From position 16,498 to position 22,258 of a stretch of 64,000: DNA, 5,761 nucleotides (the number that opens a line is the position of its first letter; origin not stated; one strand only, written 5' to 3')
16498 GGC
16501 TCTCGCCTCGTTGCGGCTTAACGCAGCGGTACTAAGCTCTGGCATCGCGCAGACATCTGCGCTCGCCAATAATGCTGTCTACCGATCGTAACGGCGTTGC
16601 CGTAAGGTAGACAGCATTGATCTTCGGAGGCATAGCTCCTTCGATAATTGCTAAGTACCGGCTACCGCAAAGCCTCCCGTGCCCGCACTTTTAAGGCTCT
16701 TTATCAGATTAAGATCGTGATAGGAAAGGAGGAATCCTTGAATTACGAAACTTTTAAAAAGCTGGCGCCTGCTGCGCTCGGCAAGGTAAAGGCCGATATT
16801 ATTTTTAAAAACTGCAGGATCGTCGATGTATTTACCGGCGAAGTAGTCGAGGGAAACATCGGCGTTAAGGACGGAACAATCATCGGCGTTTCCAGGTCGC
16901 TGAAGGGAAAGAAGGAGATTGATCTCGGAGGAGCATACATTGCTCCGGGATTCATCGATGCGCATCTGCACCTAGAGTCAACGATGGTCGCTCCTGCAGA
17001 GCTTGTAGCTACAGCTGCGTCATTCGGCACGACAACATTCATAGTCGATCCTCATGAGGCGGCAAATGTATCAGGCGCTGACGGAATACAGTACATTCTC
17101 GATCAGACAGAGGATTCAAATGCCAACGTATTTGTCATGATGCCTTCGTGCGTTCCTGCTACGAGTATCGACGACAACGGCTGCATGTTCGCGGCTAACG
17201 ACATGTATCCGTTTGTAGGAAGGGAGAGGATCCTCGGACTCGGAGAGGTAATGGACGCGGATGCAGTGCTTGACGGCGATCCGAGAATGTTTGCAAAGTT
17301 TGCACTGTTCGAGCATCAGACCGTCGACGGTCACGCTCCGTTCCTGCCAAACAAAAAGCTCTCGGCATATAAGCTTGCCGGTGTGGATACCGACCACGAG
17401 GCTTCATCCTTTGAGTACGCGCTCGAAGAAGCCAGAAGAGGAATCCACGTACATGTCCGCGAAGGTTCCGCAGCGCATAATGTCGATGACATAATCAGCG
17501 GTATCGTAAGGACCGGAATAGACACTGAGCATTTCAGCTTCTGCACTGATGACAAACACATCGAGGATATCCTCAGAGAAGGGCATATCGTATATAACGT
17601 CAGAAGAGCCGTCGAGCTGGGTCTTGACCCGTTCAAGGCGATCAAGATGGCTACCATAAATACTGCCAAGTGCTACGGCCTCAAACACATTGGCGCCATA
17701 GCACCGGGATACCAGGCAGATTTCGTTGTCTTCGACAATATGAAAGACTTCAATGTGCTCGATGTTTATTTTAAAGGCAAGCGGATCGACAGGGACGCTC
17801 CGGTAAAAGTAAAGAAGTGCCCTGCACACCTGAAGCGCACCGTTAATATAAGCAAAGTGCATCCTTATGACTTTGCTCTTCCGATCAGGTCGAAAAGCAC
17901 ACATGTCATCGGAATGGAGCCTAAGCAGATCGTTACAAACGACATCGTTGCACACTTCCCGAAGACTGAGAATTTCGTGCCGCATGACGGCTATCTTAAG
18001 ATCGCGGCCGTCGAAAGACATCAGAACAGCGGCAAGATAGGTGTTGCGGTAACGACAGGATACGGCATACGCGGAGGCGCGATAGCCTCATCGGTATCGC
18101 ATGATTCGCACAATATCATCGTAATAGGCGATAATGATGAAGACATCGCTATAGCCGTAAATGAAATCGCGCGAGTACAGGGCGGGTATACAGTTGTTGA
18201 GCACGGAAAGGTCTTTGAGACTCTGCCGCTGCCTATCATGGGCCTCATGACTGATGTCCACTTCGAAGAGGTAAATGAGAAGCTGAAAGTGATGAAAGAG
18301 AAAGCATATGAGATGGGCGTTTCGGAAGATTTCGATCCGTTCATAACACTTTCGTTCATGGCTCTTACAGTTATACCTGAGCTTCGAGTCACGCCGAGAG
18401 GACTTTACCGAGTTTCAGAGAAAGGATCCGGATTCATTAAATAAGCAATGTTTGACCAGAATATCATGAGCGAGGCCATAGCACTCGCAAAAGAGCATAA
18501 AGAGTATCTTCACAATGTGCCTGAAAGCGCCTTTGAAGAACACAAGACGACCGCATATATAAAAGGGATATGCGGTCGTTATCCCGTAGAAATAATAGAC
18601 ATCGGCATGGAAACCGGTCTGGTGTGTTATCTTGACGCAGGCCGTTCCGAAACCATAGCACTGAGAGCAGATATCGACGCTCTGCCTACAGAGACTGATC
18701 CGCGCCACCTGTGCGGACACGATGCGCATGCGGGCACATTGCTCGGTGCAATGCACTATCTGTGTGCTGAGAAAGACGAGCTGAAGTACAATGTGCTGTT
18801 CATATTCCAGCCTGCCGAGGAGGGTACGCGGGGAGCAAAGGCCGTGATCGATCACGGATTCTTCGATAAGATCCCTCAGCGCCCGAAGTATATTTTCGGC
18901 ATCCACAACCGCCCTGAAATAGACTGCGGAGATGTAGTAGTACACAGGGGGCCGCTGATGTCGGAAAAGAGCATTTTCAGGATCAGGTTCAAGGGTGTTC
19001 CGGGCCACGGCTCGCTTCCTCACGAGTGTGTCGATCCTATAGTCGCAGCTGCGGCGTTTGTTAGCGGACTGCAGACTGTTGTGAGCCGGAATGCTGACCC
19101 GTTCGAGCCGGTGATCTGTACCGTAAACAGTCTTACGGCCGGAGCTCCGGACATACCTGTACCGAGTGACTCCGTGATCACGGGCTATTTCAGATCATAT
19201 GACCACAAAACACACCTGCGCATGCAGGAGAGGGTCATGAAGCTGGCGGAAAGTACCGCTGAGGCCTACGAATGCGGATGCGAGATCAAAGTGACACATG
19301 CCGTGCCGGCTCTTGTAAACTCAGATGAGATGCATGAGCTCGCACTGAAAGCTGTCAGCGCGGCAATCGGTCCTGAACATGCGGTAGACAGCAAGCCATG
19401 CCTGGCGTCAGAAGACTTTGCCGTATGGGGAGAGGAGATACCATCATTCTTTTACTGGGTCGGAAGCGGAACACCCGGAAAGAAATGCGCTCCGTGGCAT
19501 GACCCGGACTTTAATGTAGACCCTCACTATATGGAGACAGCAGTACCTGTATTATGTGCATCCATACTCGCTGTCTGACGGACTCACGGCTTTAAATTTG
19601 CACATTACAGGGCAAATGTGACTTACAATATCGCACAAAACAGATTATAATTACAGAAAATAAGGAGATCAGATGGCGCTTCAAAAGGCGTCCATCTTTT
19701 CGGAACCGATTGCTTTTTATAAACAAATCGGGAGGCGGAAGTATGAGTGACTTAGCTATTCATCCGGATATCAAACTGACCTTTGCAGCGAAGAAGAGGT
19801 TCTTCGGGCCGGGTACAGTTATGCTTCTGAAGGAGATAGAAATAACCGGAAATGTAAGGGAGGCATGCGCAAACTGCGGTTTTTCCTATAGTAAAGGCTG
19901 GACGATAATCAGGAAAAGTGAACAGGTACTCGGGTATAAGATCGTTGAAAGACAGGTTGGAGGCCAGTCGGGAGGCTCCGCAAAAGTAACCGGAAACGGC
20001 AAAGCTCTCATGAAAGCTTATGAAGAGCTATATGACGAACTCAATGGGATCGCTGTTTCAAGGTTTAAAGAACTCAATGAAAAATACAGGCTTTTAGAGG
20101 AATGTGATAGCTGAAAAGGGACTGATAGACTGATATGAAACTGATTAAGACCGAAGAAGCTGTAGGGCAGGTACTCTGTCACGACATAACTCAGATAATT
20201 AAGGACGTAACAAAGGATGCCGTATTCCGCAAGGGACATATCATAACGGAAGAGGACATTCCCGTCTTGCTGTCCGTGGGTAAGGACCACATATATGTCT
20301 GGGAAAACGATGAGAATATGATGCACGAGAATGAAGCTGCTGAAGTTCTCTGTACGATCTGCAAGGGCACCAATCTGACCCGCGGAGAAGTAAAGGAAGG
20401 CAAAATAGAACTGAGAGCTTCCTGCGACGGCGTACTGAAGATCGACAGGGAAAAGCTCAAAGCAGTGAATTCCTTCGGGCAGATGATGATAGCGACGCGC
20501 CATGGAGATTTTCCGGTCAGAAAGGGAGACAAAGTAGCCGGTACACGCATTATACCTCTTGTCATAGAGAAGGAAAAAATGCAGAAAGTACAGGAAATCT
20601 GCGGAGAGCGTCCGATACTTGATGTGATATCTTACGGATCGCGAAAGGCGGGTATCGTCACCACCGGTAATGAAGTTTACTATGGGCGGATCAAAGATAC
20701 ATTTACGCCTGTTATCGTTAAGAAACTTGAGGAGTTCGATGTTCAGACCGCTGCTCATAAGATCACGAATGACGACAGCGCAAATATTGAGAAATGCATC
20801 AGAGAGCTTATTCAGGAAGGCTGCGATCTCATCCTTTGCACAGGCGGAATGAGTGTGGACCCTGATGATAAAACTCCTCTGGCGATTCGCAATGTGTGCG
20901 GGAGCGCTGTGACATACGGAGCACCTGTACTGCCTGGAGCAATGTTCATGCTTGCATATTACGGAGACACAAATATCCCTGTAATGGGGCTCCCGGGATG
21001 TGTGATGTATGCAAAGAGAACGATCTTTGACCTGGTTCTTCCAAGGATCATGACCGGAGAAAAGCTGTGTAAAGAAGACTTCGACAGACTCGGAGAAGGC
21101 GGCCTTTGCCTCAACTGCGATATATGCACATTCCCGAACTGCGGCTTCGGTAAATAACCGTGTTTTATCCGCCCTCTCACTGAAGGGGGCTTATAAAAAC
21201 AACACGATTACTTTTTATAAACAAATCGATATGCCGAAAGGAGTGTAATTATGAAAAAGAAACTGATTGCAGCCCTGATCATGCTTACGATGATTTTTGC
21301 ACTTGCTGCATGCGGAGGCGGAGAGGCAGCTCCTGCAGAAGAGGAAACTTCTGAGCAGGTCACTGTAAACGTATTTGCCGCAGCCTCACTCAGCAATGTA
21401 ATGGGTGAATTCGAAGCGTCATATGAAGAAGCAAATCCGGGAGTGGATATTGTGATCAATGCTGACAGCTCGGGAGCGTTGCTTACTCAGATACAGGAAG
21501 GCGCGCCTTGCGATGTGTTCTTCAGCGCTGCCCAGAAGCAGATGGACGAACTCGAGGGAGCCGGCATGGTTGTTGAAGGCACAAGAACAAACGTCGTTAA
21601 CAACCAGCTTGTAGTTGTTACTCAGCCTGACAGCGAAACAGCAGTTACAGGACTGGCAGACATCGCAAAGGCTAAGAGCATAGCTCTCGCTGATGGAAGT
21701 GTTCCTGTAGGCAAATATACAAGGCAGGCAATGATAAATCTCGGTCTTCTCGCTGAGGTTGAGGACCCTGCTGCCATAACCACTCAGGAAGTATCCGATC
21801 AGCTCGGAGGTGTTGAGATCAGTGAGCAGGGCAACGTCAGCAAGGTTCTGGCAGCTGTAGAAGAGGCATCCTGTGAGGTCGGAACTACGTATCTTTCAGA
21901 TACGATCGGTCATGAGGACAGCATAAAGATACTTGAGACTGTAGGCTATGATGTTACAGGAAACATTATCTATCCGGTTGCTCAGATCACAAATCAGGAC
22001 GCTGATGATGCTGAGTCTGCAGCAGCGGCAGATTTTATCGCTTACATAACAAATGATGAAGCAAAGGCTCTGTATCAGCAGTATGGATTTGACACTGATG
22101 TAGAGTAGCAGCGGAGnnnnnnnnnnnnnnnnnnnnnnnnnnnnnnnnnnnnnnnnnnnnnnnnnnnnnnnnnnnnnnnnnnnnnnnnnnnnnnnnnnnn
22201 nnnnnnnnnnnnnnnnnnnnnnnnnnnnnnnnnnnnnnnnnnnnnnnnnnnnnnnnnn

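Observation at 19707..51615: About 32 kb selenium-dependent molybdenum-hydroxylase purine/urate fermentation supercluster with its own molybdate supply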

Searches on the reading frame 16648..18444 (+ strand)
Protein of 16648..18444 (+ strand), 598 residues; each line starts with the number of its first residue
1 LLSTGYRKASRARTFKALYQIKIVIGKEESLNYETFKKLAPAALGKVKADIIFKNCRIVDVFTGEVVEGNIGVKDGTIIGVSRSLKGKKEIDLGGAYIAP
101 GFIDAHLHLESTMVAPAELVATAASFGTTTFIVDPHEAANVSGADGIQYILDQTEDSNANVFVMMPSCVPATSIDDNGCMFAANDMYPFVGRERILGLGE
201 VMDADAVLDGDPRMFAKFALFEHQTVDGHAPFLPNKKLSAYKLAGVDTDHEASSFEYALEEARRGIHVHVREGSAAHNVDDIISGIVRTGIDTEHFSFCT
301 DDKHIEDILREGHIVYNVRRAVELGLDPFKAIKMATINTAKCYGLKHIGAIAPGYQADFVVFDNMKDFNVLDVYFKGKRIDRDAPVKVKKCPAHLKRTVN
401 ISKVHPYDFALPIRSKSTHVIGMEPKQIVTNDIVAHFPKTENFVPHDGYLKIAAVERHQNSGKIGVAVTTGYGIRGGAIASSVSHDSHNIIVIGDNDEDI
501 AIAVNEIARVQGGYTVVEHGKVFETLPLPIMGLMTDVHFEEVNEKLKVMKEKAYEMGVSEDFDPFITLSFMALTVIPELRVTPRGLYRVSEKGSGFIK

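Call 10: search_protein_families(library=ncbifam, proteins=[window:16648-18444:+], max_evalue=1e-10)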
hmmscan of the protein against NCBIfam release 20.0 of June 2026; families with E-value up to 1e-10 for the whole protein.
window:16648-18444:+ (598 aa): 13 families
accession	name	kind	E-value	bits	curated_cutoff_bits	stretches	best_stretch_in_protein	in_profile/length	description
TIGR01178.1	ade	equivalog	9e-166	552.5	472.5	1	50-590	1-545/552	adenine deaminase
NF007457.0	PRK10027.1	equivalog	1.4e-125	419.8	768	1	30-590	11-577/588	adenine deaminase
NF058539.1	ergo_uti2_ErtD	equivalog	2.8e-15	56.2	650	0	62-138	12-92/449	hydantoin-5-propionate amidohydrolase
NF009941.0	PRK13404.1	subfamily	6.9e-15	54.6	647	0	49-118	4-72/478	dihydropyrimidinase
NF051886.1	XaaProDiPepCaul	equivalog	1.7e-14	53.6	500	0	56-113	5-68/398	Xaa-Pro dipeptidase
NF006689.0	PRK09237.1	equivalog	4.1e-14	52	371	0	49-156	3-109/383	amidohydrolase/deacetylase family metallohydrolase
TIGR02318.1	phosphono_phnM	equivalog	2.9e-13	49.5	390.55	0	55-116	4-64/376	phosphonate metabolism protein PhnM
NF011984.0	PRK15446.1-5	equivalog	7.9e-13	48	260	0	50-113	3-66/379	alpha-D-ribose 1-methylphosphonate 5-triphosphate diphosphatase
NF006056.0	PRK08204.1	subfamily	2.8e-12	46.1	391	0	51-113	5-71/449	hypothetical protein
TIGR03178.1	allantoinase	equivalog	1.2e-11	44.1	357.85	0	50-111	1-62/441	allantoinase AllB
TIGR03583.1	EF_0837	hypoth_equivalog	1.3e-11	44.2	432.15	0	50-165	2-111/365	amidohydrolase/deacetylase family metallohydrolase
NF003271.0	PRK04250.1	equivalog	2.5e-11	42.9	405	0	62-134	12-88/407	dihydroorotase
NF006560.0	PRK09061.1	subfamily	2.9e-11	42.4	340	0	45-111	22-89/517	amidohydrolase family protein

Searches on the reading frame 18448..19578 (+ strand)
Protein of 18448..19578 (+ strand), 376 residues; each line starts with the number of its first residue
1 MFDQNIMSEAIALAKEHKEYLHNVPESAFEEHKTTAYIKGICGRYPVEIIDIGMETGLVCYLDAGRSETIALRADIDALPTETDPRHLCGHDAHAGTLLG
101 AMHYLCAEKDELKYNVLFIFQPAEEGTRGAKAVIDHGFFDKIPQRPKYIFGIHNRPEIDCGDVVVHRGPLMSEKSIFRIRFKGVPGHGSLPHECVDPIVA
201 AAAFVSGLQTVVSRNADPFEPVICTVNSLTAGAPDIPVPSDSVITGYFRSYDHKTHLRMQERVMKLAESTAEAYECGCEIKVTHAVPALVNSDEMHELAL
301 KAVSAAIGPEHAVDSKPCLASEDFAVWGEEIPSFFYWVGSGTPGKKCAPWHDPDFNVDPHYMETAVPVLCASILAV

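Call 10: search_protein_families(library=ncbifam, proteins=[window:18448-19578:+], max_evalue=1e-10)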
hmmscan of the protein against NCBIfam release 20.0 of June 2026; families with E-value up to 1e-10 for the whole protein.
window:18448-19578:+ (376 aa): 3 families
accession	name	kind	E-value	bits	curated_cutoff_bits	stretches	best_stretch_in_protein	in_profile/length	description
TIGR01891.1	amidohydrolases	subfamily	6e-74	249.4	153.75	1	18-365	5-366/366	amidohydrolase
NF038260.1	ectoine_DoeB_2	equivalog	5.8e-70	236.1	550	1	9-370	3-373/378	N(2)-acetyl-L-2,4-diaminobutanoate deacetylase DoeB2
NF040868.1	carboxypep_CpsA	equivalog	1.3e-69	234.8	500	1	17-366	18-379/391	carboxypeptidase CpsA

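Call 58: search_protein_families(library=pfam, proteins=[window:18448-19578:+], max_evalue=0.00001)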
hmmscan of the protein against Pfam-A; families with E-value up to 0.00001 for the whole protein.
window:18448-19578:+ (376 aa): 1 family
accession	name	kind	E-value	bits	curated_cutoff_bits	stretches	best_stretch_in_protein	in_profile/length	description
PF01546.33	Peptidase_M20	-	2e-28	100.1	24.6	1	71-372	1-203/206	Peptidase family M20/M25/M40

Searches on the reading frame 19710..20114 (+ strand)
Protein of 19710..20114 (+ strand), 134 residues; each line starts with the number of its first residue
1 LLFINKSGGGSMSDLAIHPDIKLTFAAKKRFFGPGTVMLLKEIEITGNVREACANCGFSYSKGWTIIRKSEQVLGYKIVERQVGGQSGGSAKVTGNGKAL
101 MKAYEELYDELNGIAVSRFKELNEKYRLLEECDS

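Call 3: search_protein_families(library=ncbifam, proteins=[window:19710-20114:+], max_evalue=0.00001)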
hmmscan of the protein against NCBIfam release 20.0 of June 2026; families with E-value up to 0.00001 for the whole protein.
window:19710-20114:+ (134 aa): 2 families
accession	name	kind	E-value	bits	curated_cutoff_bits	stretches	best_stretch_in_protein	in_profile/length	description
TIGR00637.1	ModE_repress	subfamily_domain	2.6e-18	65.9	98.5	1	32-120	2-90/100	ModE molybdate transport repressor domain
NF007957.0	PRK10676.1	equivalog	7.9e-14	51.4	369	1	20-121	4-102/263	molybdenum-dependent transcriptional regulator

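Call 12: search_protein_families(library=pfam, proteins=[window:19710-20114:+], max_evalue=0.001)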
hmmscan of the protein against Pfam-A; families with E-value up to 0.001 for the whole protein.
window:19710-20114:+ (134 aa): 0 families

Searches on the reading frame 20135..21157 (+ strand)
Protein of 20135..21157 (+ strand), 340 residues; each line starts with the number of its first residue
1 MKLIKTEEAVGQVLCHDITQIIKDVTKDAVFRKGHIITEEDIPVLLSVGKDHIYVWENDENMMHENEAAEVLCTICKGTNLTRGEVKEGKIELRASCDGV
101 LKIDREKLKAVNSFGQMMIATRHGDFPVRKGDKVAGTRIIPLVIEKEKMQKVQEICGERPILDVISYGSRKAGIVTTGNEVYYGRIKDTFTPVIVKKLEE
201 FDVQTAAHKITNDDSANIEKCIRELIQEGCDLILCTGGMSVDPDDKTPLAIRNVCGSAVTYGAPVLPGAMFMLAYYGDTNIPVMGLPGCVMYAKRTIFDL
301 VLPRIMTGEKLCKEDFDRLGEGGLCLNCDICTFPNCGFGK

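Call 3: search_protein_families(library=ncbifam, proteins=[window:20135-21157:+], max_evalue=0.00001)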
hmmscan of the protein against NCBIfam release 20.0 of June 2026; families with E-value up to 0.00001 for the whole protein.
window:20135-21157:+ (340 aa): 10 families
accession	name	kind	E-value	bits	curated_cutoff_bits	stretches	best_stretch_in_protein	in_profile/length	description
TIGR00177.1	molyb_syn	domain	1.7e-17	63.7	85.35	1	171-274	3-121/148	molybdenum cofactor synthesis domain-containing protein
NF011068.0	PRK14498.1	equivalog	2.4e-14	52.3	534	1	160-305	187-325/647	molybdopterin biosynthesis protein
NF002947.1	PRK03604.1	equivalog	1.6e-12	47.3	285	1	171-257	147-233/301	bifunctional molybdenum cofactor biosynthesis protein MoaC/MoaB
NF001813.0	PRK00549.1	equivalog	3.8e-11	42.6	379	1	171-260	2-90/414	competence/damage-inducible protein A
NF011067.0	PRK14497.1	equivalog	4.7e-11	41.9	536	1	173-306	190-318/546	putative molybdopterin biosynthesis protein MoeA/unknown domain fusion protein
NF002291.0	PRK01215.1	equivalog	7.6e-10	38.3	293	1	170-257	4-90/264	nicotinamide mononucleotide deamidase-related protein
TIGR00200.1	cinA_nterm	subfamily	5.9e-08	31.8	243.15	1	171-258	3-89/414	CinA family nicotinamide mononucleotide deamidase-related protein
NF007960.1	PRK10680.1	equivalog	1.3e-07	30.8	440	0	174-306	185-313/401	molybdopterin molybdotransferase MoeA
NF006932.0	PRK09417.1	equivalog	1e-06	28.3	158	1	171-256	5-93/193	molybdopterin adenylyltransferase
NF002977.0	PRK03670.1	equivalog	2.3e-06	27.2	305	1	172-259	3-90/252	competence damage-inducible protein A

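Call 12: search_protein_families(library=pfam, proteins=[window:20135-21157:+], max_evalue=0.001)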
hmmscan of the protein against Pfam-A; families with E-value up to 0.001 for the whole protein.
window:20135-21157:+ (340 aa): 1 family
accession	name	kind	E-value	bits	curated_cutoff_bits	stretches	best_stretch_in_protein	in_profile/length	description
PF00994.29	MoCF_biosynth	-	5.1e-25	88.3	26.6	1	173-305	1-142/144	Probable molybdopterin binding domain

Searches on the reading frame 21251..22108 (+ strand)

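Call 3: search_protein_families(library=ncbifam, proteins=[window:21251-22108:+], max_evalue=0.00001)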
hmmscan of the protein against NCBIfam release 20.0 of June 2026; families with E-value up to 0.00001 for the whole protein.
window:21251-22108:+ (285 aa): 6 families
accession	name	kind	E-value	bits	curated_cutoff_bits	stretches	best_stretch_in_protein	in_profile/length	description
TIGR01256.1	modA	equivalog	1e-34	120.4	62.5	1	44-279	1-217/217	molybdate ABC transporter substrate-binding protein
NF007958.0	PRK10677.1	equivalog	1.5e-30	106.1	253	1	35-282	24-255/256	molybdate ABC transporter substrate-binding protein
NF002918.0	PRK03537.1-4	equivalog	1.8e-10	40.6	288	1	34-282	3-245/246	molybdate ABC transporter substrate-binding protein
NF003196.0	PRK04168.1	equivalog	5.7e-09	35.3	355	1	3-122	5-116/338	tungstate ABC transporter substrate-binding protein WtpA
NF002919.0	PRK03537.1-6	equivalog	4.9e-08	32.8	482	1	2-282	3-272/275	molybdate ABC transporter substrate-binding protein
NF002917.0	PRK03537.1-3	equivalog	1.2e-06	27.8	264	0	38-282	24-263/267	molybdate ABC transporter substrate-binding protein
